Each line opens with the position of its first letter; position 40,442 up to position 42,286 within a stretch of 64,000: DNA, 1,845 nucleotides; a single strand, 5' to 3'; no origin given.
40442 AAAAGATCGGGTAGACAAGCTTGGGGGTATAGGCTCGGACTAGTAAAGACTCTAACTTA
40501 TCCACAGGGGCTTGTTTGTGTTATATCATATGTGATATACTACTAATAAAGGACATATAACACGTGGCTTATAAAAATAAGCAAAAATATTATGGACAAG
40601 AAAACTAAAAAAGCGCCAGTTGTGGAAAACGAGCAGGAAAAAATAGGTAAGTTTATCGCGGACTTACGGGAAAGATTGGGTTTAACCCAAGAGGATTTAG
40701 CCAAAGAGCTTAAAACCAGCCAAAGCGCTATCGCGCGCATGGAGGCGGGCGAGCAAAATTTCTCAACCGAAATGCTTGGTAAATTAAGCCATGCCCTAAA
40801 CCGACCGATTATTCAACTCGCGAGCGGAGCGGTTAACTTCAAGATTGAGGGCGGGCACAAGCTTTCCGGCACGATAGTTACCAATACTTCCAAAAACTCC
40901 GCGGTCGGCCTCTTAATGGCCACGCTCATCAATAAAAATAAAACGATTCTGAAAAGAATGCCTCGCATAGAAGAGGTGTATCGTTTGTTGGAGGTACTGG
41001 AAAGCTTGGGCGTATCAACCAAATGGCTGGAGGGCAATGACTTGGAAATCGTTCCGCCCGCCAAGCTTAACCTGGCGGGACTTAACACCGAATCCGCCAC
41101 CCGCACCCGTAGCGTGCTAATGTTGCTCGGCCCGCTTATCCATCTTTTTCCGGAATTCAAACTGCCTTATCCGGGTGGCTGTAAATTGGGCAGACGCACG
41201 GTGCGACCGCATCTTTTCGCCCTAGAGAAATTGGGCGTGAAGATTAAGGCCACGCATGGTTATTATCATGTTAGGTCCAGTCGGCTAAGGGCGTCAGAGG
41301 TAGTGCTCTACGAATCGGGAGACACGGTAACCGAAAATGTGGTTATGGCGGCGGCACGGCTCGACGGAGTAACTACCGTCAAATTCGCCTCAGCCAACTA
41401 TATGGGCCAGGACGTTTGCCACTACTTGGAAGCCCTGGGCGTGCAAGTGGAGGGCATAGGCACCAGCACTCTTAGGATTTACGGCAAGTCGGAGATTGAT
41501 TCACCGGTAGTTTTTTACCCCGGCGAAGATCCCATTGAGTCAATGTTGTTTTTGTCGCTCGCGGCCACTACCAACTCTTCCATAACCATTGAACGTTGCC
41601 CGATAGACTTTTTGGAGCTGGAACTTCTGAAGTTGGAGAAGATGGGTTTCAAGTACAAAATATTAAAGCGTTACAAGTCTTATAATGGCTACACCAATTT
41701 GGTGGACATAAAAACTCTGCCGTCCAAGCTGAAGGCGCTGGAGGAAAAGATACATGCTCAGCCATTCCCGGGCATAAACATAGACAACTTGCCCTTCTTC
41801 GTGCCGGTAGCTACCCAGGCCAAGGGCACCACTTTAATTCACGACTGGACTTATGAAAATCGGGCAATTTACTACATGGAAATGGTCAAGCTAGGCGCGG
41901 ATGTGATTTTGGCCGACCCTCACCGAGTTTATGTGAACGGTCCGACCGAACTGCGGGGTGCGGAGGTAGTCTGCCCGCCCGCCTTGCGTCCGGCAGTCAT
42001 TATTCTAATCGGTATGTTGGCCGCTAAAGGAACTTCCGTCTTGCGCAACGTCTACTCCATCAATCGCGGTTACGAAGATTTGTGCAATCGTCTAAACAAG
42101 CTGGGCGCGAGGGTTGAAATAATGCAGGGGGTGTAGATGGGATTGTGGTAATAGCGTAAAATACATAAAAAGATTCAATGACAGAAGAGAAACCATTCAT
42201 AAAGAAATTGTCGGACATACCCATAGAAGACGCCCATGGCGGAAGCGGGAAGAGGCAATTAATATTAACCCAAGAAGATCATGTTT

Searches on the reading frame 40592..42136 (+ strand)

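Call 26: search_protein_families(library=pfam, proteins=[window:40592-42136:+], max_evalue=0.001)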
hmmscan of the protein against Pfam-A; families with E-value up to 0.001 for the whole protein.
window:40592-42136:+ (514 aa): 6 families
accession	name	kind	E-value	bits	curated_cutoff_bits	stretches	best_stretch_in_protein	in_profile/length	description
PF00275.25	EPSP_synthase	-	6.3e-41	140.9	22.8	1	86-500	2-416/417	EPSP synthase (3-phosphoshikimate 1-carboxyvinyltransferase)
PF01381.28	HTH_3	-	1.5e-15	57.4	23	1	22-73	1-52/55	Helix-turn-helix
PF13560.12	HTH_31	-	1.7e-10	41.5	27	1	19-70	3-55/64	Helix-turn-helix domain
PF12844.13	HTH_19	-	6e-09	36.1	30.2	1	19-72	1-54/64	Helix-turn-helix domain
PF13744.12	HTH_37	-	7.6e-06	26.1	27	0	17-58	18-60/80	Helix-turn-helix domain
PF08279.18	HTH_11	-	8.5e-05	22.8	25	0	201-225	29-54/55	HTH domain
